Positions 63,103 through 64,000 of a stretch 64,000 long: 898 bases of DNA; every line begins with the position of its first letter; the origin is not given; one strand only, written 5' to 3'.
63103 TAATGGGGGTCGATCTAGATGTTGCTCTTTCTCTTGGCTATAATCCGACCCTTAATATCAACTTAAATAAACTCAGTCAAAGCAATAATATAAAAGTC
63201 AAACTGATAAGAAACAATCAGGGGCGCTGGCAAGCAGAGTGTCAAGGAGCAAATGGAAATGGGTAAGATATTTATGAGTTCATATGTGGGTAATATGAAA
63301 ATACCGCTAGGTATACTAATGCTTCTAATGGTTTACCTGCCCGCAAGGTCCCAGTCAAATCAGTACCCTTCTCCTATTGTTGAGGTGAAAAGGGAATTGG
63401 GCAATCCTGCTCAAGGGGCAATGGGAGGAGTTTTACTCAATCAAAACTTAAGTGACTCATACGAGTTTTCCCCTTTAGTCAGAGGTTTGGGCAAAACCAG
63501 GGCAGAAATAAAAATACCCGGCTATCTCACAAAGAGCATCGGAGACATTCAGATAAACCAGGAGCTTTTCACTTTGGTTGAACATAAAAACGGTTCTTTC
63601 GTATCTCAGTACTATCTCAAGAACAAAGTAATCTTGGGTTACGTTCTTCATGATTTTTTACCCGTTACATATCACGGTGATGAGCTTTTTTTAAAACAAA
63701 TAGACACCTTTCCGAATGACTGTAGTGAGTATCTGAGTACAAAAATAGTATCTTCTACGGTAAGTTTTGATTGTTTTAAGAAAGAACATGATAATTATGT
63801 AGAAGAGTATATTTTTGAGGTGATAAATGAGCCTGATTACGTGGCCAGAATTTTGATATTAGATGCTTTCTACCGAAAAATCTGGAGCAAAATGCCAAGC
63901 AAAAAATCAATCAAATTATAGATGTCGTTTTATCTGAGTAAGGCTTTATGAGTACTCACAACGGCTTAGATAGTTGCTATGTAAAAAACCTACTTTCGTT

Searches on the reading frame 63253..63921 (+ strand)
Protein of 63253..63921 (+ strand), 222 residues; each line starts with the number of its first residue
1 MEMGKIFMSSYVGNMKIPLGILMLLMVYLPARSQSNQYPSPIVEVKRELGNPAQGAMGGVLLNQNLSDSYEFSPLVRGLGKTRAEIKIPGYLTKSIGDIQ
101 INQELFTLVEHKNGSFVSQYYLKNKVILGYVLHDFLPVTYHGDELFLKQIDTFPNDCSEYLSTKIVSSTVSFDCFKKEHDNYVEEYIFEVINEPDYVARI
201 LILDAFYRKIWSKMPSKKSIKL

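Call 6: search_protein_families(library=pfam, proteins=[window:63253-63921:+], max_evalue=0.1)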
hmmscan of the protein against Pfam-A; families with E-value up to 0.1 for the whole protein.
window:63253-63921:+ (222 aa): 1 family
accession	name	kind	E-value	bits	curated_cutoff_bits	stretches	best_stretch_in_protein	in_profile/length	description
PF21814.2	DUF6883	-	0.041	14.6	27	1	119-190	7-76/110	Domain of unknown function (DUF6883)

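Call 16: search_protein_families(library=ncbifam, proteins=[window:63253-63921:+], max_evalue=0.01)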
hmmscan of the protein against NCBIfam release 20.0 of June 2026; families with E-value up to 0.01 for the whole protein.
window:63253-63921:+ (222 aa): 0 families

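Call 52: find_homologous_proteins(query=A3, max_evalue=0.001)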
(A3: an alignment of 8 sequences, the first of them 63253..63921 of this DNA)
Query A3 (8 sequences) (222 aa, profile of the alignment): 8 proteins with E <= 0.001 among 2643 candidates.
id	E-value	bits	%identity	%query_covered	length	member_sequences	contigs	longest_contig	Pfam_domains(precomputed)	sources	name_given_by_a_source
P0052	1.2e-55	207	100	99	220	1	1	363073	-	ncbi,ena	-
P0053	6.0e-55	205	-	-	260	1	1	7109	-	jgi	jgi:hypothetical protein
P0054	2.3e-49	187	86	97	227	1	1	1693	-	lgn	-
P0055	2.1e-47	180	20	33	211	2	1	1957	-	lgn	-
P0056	1.8e-46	177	-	-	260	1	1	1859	-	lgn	-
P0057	7.2e-39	152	20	33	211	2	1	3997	-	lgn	-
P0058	3.7e-31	127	60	85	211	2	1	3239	-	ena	-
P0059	2.1e-24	105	50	90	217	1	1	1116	-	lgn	-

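Call 61: predict_structure(alignment_id=A6)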
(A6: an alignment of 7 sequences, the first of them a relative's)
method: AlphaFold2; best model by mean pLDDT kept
length: 227 residues; sequences in the alignment: 7
mean_pLDDT: 57.4   pTM: 0.58
mean pLDDT of the five models: 57.4, 51.4, 44.9, 41.6, 33.5
residues with pLDDT >= 90: 0; 70-90: 94; 50-70: 37; < 50: 96
segments of 3 or more residues with pLDDT < 50: 1-87, 133-141
pLDDT, mean of each block of 10 residues (from residue 1): 34 37 34 34 30 27 29 34 40 80 78 69 67 44 60 72 75 83 80 69 83 87 77
secondary structure, 60 per line:
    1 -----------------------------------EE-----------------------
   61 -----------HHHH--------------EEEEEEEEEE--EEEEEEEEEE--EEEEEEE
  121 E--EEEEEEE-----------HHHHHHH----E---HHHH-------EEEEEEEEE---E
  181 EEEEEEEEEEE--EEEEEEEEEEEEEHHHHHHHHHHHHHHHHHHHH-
elements in order: H72-75 E90-99 E102-111 E114-121 E124-130 H142-148 H157-160 E168-176 E180-191 E194-206 H207-226

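Call 68: find_encoding_contigs(protein=P0058, flank=5000, max_places=3)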
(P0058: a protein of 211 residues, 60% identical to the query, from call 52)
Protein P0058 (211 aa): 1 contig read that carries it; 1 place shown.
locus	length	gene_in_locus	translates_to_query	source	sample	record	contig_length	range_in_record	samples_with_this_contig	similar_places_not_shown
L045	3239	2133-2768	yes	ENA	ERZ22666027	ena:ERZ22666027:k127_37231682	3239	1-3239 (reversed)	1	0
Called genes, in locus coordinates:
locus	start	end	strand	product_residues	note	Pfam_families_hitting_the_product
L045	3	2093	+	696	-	?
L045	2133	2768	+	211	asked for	-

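Call 83: find_encoding_contigs(protein=P0054, flank=5000, max_places=3)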
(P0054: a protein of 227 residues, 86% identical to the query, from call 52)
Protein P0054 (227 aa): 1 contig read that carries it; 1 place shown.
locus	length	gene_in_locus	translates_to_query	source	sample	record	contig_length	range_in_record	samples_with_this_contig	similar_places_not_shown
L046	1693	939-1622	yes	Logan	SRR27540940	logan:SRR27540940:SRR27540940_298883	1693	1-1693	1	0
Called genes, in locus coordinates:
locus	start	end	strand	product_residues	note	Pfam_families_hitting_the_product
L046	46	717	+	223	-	-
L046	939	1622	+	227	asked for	-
